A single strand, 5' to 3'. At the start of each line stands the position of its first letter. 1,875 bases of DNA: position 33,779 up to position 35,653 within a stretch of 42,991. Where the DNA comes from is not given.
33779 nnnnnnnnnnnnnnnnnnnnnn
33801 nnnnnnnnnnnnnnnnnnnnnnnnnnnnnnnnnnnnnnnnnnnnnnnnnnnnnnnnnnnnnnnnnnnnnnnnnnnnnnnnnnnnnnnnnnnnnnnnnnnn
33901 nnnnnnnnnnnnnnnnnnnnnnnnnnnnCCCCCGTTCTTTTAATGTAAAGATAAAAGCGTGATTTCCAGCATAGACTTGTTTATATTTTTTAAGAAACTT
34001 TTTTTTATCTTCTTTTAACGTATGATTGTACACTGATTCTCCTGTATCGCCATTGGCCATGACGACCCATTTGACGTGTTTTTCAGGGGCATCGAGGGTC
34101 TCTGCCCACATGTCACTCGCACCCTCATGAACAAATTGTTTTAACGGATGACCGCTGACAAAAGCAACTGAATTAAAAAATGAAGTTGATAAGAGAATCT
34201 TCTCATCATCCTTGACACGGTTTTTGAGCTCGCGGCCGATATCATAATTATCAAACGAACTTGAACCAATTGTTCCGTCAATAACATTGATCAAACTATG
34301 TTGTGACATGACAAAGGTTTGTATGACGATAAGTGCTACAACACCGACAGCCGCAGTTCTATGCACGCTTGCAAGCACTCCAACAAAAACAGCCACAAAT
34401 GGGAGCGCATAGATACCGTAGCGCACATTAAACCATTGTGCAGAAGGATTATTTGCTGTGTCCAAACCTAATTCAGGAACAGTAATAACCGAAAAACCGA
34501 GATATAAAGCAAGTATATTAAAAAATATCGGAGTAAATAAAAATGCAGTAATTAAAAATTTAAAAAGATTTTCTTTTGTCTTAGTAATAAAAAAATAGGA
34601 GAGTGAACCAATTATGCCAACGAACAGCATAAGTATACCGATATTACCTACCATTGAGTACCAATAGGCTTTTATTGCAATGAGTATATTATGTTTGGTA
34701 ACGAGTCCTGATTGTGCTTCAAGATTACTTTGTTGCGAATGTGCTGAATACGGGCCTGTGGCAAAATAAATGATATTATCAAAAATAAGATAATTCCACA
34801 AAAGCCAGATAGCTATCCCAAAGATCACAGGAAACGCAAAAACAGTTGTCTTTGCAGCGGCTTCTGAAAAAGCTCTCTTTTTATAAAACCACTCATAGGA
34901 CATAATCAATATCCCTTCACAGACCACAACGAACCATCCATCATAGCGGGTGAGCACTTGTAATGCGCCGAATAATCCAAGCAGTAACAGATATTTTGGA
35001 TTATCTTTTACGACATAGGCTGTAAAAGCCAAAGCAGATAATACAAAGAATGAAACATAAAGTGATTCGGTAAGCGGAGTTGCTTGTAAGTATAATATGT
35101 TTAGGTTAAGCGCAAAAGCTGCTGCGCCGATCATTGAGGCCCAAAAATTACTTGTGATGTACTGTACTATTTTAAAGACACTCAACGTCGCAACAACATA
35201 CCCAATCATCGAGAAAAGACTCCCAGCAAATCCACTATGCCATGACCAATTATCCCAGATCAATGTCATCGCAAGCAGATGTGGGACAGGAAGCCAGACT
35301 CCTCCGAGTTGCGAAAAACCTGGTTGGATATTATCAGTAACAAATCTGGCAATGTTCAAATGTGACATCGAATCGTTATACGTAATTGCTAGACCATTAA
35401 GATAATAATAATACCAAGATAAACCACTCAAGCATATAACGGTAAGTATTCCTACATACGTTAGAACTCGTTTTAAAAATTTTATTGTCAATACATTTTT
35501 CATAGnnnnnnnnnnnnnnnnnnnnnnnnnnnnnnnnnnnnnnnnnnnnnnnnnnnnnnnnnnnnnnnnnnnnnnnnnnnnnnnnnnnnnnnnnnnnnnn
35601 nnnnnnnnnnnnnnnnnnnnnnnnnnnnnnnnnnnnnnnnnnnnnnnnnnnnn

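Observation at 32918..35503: Unassigned YND-SH-IAR polytopic membrane family present three times, always next to a synthase or GT-C gene, once fused to GH5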

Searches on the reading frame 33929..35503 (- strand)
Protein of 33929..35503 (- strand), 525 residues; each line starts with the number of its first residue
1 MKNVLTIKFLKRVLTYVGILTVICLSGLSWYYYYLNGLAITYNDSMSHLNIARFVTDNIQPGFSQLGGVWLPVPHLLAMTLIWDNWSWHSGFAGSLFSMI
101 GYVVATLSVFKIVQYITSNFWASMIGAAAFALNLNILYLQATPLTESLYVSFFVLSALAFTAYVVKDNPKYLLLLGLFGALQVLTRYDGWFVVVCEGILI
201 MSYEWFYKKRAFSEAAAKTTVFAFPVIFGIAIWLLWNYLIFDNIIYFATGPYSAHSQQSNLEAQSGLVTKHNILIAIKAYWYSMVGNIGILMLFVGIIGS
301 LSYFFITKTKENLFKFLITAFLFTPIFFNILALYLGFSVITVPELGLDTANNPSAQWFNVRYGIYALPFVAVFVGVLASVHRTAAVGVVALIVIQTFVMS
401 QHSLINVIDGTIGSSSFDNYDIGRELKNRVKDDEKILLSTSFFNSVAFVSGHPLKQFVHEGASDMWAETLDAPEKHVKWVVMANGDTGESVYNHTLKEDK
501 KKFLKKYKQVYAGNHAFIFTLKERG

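Call 19: search_solved_structures(query=A2, max_evalue=10, show_alignments=3)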
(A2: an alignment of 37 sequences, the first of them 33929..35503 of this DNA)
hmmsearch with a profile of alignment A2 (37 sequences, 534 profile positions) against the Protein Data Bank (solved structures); distinct sequences matched with E-value up to 10: 0.

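Call 20: search_protein_families(library=pfam, alignment_id=A2, max_evalue=0.01)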
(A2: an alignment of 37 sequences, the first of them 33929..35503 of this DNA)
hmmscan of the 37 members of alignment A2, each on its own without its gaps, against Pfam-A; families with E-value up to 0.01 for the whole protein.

A. member 1, window:33929-35503:- (525 aa): 1 family
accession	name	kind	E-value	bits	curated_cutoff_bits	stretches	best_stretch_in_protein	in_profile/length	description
PF13231.12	PMT_2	-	3e-05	24.7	26.1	1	90-226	20-157/160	Dolichyl-phosphate-mannose-protein mannosyltransferase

B. families by the number of members that match (of 37 scanned): 1 family
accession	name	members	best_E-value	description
PF13231.12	PMT_2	14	2.5e-08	Dolichyl-phosphate-mannose-protein mannosyltransferase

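Call 37: find_related_loci(query=A2, collection=genome_contigs, flank=6000)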
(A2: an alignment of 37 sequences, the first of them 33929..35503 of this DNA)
Query A2 (525 aa) in genome_contigs; peptide patterns used: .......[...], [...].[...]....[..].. (x = any residue, [..] = any of these).
344 stretches matched a pattern; 223 encode a relative of the query (tblastn E <= 1e-3); the best 80 are kept; 80 distinct loci.
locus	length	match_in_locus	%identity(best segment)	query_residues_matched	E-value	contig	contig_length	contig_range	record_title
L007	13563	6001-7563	49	1-524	2e-171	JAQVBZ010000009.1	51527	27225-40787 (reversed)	MAG: Candidatus Paceibacterota bacterium isolate STD2_77 NODE_2195_length_51527_cov_5.591926_Sandtown_D2, whole genome s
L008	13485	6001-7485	50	32-524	3e-158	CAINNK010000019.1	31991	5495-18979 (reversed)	uncultured bacterium isolate AM_bin-0953 genome assembly, contig: bin-0953:19/46, whole genome shotgun sequence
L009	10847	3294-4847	48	6-524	4e-156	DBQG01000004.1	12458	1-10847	MAG TPA_asm: Patescibacteria group bacterium UBA1400 UBA1400_contig_59689, whole genome shotgun sequence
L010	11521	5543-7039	47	29-524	3e-155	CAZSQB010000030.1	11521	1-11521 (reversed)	MAG TPA_asm: uncultured Gammaproteobacteria bacterium isolate SRP269290_co3_983 genome assembly, contig: NODE_6937_lengt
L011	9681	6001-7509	47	22-523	2e-154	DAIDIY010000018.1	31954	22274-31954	MAG TPA_asm: Candidatus Daviesbacteria bacterium isolate clean373 k141_1020769, whole genome shotgun sequence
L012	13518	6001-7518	46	23-524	2e-152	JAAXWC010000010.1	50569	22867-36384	MAG: Candidatus Roizmanbacteria bacterium isolate W9_Combined_metabat1_114 W9_Combined_metabat1_114_NODE_387, whole geno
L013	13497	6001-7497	47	29-523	4e-151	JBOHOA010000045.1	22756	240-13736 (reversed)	MAG: Minisyncoccia bacterium isolate TC-S_metabat2.bin.347_sub k127_1195735, whole genome shotgun sequence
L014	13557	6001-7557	45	8-524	5e-148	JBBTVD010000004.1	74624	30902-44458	MAG: Patescibacteria group bacterium isolate H14-bin010_1 H14_bin010_1_000000000004, whole genome shotgun sequence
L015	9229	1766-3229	47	38-524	1e-147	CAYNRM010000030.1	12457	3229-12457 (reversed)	MAG TPA_asm: uncultured Gammaproteobacteria bacterium isolate SRP128246_co1_67 genome assembly, contig: NODE_12116_lengt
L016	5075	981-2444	48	34-522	6e-149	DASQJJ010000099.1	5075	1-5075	MAG TPA_asm: Candidatus Eisenbacteria bacterium isolate SMAG_U11883 k141_611030, whole genome shotgun sequence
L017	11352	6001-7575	45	6-522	4e-143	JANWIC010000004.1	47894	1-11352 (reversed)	MAG: Patescibacteria group bacterium isolate CRAIB_MAG31 c_000000008072, whole genome shotgun sequence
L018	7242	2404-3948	44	8-519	1e-138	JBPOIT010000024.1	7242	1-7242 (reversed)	MAG: Candidatus Levyibacteriota bacterium isolate MAG_784 c_000000578648, whole genome shotgun sequence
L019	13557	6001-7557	42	8-523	6e-136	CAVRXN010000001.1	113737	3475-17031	MAG: uncultured bacterium isolate MFD02248.bin.2.6 genome assembly, contig: contig_36054, whole genome shotgun sequence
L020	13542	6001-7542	42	20-524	2e-134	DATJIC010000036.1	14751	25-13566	MAG TPA_asm: Verrucomicrobiia bacterium isolate SMAG_U15528 k141_5544304, whole genome shotgun sequence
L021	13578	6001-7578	43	11-525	2e-134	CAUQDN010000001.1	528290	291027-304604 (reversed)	MAG TPA_asm: uncultured Candidatus Saccharibacteria bacterium isolate ERR9968982_bin.11_MetaWRAP_v1.3_MAG genome assembl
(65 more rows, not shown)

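Call 44: predict_structure(alignment_id=A2)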
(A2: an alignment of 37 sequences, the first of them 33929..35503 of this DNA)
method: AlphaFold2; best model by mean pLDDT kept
length: 525 residues; sequences in the alignment: 37
mean_pLDDT: 90.7   pTM: 0.91
mean pLDDT of the five models: 90.7, 90.5, 89.2, 87.1, 86.6
residues with pLDDT >= 90: 371; 70-90: 131; 50-70: 20; < 50: 3
segments of 3 or more residues with pLDDT < 50: 1-3
pLDDT, mean of each block of 10 residues (from residue 1): 65 90 97 96 93 91 77 91 94 97 98 95 97 97 95 98 93 96 90 94 93 95 93 87 83 75 74 95 96 96 79 91 95 90 76 78 97 97 95 94 90 88 95 94 90 92 88 95 86 88 94 94 81
secondary structure, 60 per line:
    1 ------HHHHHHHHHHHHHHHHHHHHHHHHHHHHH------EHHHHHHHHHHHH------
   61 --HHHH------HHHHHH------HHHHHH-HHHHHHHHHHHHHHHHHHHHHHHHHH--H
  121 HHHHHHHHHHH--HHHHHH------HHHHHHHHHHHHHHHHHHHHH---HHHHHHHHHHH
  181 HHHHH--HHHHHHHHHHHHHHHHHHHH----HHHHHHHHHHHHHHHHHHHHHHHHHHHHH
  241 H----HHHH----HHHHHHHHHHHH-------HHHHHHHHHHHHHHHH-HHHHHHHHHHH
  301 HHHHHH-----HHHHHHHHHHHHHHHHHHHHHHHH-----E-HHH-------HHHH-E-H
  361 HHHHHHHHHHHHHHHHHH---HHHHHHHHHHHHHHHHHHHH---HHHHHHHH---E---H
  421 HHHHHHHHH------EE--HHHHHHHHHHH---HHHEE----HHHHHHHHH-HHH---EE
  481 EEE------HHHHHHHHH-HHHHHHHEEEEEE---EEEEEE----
elements in order: H7-35 H43-54 H63-66 H73-78 H85-90 H92-117 H120-131 H134-139 H146-166 H170-185 H188-207 H212-241 H246-249 H254-265 H273-288 H290-306 H312-335 H353-356 H360-378 H382-401 H405-412 H420-429 H440-450 H463-471 E479-483 H490-498 H500-506 E507-512 E516-521

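Call 46: fold_search(model_id=the predicted structure, library=pdb)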
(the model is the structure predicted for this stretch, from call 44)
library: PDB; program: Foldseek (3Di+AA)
matches with E <= 10: 401; with E <= 0.001: 27
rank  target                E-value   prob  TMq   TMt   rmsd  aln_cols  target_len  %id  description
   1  7oci_F                2.3e-07  1.00  0.53  0.45  12.1       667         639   10  Cryo-EM structure of yeast Ost6p containing oligosaccharyltransferase complex (released 2022-02-16)
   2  8age_A                3.6e-07  1.00  0.57  0.48  11.2       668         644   11  Structure of yeast oligosaccharylransferase complex with acceptor peptide bound (released 2022-12-07)
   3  8agc_A                3.8e-07  1.00  0.54  0.43  12.2       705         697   10  Structure of yeast oligosaccharylransferase complex with lipid-linked oligosaccharide and non-acceptor peptide bound (released 2022-12-07)
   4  6ftg_5                4.8e-07  1.00  0.55  0.47  13.4       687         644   10  Subtomogram average of OST-containing ribosome-translocon complexes from canine rough microsomal membranes (released 2018-03-21)
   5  6ezn_F                6.5e-07  1.00  0.55  0.47  12.0       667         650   10  Cryo-EM structure of the yeast oligosaccharyltransferase (OST) complex (released 2018-01-17)
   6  6s7o_A                9.5e-07  1.00  0.55  0.46  11.1       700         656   11  Cryo-EM structure of human oligosaccharyltransferase complex OST-A (released 2019-12-18)
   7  8agb_A                1.6e-06  1.00  0.56  0.48  11.8       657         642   10  Structure of yeast oligosaccharylransferase complex with lipid-linked oligosaccharide bound (released 2022-12-07)
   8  8pn9_A                1.6e-06  1.00  0.56  0.47  11.2       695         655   11  Structure of human oligosaccharyltransferase OST-A complex bound to NGI-1 (released 2024-05-08)
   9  7zlh_A                1.8e-06  1.00  0.50  0.42  11.4       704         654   11  Cryo-EM structure of C-mannosyltransferase CeDPY19, in apo state, bound to CMT2-Fab and anti-Fab nanobody (released 2023-01-11)
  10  6c26_A                1.9e-06  1.00  0.51  0.43  12.5       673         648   10  The Cryo-EM structure of a eukaryotic oligosaccharyl transferase complex (released 2018-01-31)
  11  7zli_A                2.1e-06  1.00  0.51  0.42  11.5       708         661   12  Cryo-EM structure of C-mannosyltransferase CeDPY19, in complex with Dol25-P-Man and bound to CMT2-Fab and anti-Fab nan (released 2023-01-11)
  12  5gmy_A                3.0e-06  1.00  0.47  0.32  15.1       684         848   12  Crystal structure of the Archaeoglobus fulgidus oligosaccharyltransferase (O29867_ARCFU) tethered with an acceptor pep (released 2017-02-01)
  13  8b6l_I                3.5e-06  1.00  0.54  0.43  14.4       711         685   10  Subtomogram average of the human Sec61-TRAP-OSTA-translocon (released 2022-12-07)
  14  5f15                  3.7e-06  1.00  0.51  0.49  11.2       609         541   10  Crystal Structure of ArnT from Cupriavidus metallidurans bound to Undecaprenyl phosphate (released 2016-02-17)
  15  9n9j_I                7.6e-06  1.00  0.56  0.44  12.1       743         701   11  Structure of a GRP94 folding intermediate engaged with a CCDC134- and FKBP11-bound secretory translocon (released 2025-11-19)
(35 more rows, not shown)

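Call 74: search_protein_representatives(alignment_id=A2)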
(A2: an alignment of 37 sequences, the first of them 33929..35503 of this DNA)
Query: 37 sequences, 534 profile positions. Proteins with E-value up to 0.001 (for the whole library): 3246; up to 1e-10: 1984; up to 1e-30: 962. The best 150 are listed.
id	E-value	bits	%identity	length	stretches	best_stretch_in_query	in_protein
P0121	2.8e-230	781.9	-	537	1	18-530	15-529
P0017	3.5e-220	748.6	-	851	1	14-529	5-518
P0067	1.4e-219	746.6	-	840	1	23-531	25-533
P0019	3.0e-218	742.2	-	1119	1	11-528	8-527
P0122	1.5e-199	680.5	-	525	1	12-526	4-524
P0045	2.0e-199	680.1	-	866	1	12-529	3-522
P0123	5.2e-197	672.1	-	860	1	14-530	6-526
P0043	2.3e-190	650.2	-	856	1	19-529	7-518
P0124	4.6e-189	645.9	-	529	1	13-529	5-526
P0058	1.5e-182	624.4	-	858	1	11-528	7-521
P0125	7.7e-179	612.2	-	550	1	21-532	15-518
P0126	3.5e-177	606.7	-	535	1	16-528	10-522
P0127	5.8e-172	589.5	-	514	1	18-526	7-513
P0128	3.3e-170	583.7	-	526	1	10-530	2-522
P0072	1.3e-166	571.8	-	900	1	18-527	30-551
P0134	7.7e-154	529.6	-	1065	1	11-531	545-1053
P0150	6.1e-123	427.7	-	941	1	17-526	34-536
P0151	1.0e-122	427.0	-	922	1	14-528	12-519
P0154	2.4e-119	415.8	-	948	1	21-528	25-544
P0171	2.2e-110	386.2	-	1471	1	17-525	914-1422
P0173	1.3e-109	383.7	-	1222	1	19-518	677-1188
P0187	4.2e-105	368.8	-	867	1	14-520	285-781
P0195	5.8e-103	361.7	-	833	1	21-525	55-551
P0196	1.0e-102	360.9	-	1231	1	19-521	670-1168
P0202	1.6e-101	357.0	-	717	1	17-517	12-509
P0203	1.8e-101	356.8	-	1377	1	19-528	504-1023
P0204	2.7e-101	356.3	-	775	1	20-529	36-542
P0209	4.3e-100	352.3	-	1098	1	15-526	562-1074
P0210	5.6e-100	351.9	-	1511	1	13-519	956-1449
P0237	1.9e-94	333.7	-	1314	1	18-527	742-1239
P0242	3.4e-93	329.5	-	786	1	10-528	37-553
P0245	8.5e-93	328.2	-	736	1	14-527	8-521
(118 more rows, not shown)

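Call 76: search_protein_families(library=pfam, proteins=[P0171, P0173, P0196, P0210, P0237, P0203, P0134], max_evalue=0.0001)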
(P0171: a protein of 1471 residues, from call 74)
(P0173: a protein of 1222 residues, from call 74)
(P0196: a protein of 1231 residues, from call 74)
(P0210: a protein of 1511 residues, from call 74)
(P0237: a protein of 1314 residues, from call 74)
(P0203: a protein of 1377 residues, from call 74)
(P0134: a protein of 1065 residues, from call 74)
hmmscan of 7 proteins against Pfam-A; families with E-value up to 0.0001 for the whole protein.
P0171 (1471 aa): 5 families
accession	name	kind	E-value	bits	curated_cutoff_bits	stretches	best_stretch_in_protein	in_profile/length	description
PF00535.33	Glycos_transf_2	-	1.3e-35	123.3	23.3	2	35-197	1-166/168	Glycosyl transferase family 2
PF13641.12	Glyco_tranf_2_3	-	1.2e-32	114.2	27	1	424-652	1-230/230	Glycosyltransferase like family 2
PF13632.12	Glyco_trans_2_3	-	3.8e-24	86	27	1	510-706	1-188/198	Glycosyl transferase family group 2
PF13231.12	PMT_2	-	2.2e-08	34.9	26.1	1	992-1113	22-140/160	Dolichyl-phosphate-mannose-protein mannosyltransferase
PF13506.12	Glyco_transf_21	-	7.6e-07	29.2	21.7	0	103-176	17-91/174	Glycosyl transferase family 21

P0173 (1222 aa): 4 families
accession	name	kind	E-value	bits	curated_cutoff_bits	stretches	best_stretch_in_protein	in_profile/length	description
PF13641.12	Glyco_tranf_2_3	-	5.9e-22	79.3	27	1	184-412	1-230/230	Glycosyltransferase like family 2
PF13632.12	Glyco_trans_2_3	-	5.4e-21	75.7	27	1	270-466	1-194/198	Glycosyl transferase family group 2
PF00535.33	Glycos_transf_2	-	3.1e-06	27.7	23.3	1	189-320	3-131/168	Glycosyl transferase family 2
PF13231.12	PMT_2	-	8e-05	23.3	26.1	1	753-888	22-152/160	Dolichyl-phosphate-mannose-protein mannosyltransferase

P0196 (1231 aa): 4 families
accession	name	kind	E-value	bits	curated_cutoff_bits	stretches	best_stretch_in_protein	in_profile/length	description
PF13641.12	Glyco_tranf_2_3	-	2.8e-25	90.1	27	1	185-413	1-230/230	Glycosyltransferase like family 2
PF13632.12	Glyco_trans_2_3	-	3.1e-20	73.3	27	1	273-466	3-193/198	Glycosyl transferase family group 2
PF00535.33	Glycos_transf_2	-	2.4e-09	37.8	23.3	1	189-324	2-132/168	Glycosyl transferase family 2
PF13231.12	PMT_2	-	4.8e-07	30.6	26.1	1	748-855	24-131/160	Dolichyl-phosphate-mannose-protein mannosyltransferase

P0210 (1511 aa): 4 families
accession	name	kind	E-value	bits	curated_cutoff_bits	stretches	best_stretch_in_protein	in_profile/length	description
PF00535.33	Glycos_transf_2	-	5.5e-37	127.7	23.3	2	35-197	1-165/168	Glycosyl transferase family 2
PF13641.12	Glyco_tranf_2_3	-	3.5e-36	125.8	27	2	427-655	1-230/230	Glycosyltransferase like family 2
PF13632.12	Glyco_trans_2_3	-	2.1e-21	77.1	27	1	514-726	2-183/198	Glycosyl transferase family group 2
PF13506.12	Glyco_transf_21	-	6.4e-07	29.4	21.7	0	488-653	6-173/174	Glycosyl transferase family 21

P0237 (1314 aa): 4 families
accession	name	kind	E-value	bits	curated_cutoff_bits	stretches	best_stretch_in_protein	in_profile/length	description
PF13641.12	Glyco_tranf_2_3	-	4.6e-28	99.2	27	1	180-408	1-230/230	Glycosyltransferase like family 2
PF13632.12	Glyco_trans_2_3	-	2.8e-26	93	27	1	266-486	1-190/198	Glycosyl transferase family group 2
PF00535.33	Glycos_transf_2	-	2.9e-07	31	23.3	1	185-322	3-132/168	Glycosyl transferase family 2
PF13231.12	PMT_2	-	1.9e-05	25.4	26.1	1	819-959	22-160/160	Dolichyl-phosphate-mannose-protein mannosyltransferase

P0203 (1377 aa): 5 families
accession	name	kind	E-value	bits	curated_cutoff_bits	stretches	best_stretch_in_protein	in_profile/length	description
PF22612.2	GH113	-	3.5e-26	92.7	27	1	1079-1353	19-271/289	Glycoside Hydrolase Family 113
PF13632.12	Glyco_trans_2_3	-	2.2e-22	80.3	27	1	147-342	2-194/198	Glycosyl transferase family group 2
PF13641.12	Glyco_tranf_2_3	-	1.5e-19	71.4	27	1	60-288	1-230/230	Glycosyltransferase like family 2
PF00535.33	Glycos_transf_2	-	8.7e-09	36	23.3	1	64-190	2-125/168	Glycosyl transferase family 2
PF13231.12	PMT_2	-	5.6e-06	27.1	26.1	1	578-706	20-145/160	Dolichyl-phosphate-mannose-protein mannosyltransferase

P0134 (1065 aa): 0 families

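Call 77: list_cluster_members(proteins=[P0203, P0171, P0210, P0173, P0196, P0237])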
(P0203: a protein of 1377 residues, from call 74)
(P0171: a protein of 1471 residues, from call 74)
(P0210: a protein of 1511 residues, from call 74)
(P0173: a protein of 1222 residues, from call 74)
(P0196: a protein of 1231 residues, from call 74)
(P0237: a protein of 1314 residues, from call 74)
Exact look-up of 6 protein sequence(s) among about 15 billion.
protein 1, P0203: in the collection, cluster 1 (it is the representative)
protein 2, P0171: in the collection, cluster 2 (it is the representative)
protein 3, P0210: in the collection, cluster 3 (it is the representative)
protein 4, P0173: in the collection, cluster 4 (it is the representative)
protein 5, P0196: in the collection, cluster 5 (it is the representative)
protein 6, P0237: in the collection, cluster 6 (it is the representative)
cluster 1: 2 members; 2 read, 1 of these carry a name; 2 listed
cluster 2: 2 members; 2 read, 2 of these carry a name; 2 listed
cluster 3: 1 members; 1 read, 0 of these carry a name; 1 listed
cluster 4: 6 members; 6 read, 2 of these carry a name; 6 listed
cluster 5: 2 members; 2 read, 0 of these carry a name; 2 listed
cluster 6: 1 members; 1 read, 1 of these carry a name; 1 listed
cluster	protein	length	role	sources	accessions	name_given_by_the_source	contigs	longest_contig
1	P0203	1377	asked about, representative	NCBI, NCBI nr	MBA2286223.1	MAG: glycosyltransferase [Ktedonobacteraceae bacterium] | glycosyltransferase [Ktedonobacteraceae bacterium]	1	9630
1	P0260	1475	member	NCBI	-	-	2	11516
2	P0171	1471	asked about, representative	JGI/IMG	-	cellulose synthase/poly-beta-1,6-N-acetylglucosamine synthase-like glycosyltransferase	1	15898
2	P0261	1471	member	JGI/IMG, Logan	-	cellulose synthase/poly-beta-1,6-N-acetylglucosamine synthase-like glycosyltransferase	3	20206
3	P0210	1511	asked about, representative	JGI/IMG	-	-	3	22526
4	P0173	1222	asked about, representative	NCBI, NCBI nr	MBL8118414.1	MAG: glycosyltransferase [Anaerolineae bacterium] | glycosyltransferase [Anaerolineae bacterium]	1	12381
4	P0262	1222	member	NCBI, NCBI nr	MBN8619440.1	MAG: glycosyltransferase [Anaerolineae bacterium] | glycosyltransferase [Anaerolineae bacterium]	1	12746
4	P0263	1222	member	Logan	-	-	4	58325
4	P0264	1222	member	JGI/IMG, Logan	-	-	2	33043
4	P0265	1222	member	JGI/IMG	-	-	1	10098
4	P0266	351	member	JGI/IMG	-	-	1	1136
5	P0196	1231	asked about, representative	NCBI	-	-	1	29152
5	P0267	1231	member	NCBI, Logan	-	-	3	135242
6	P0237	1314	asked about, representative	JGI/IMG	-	cellulose synthase/poly-beta-1,6-N-acetylglucosamine synthase-like glycosyltransferase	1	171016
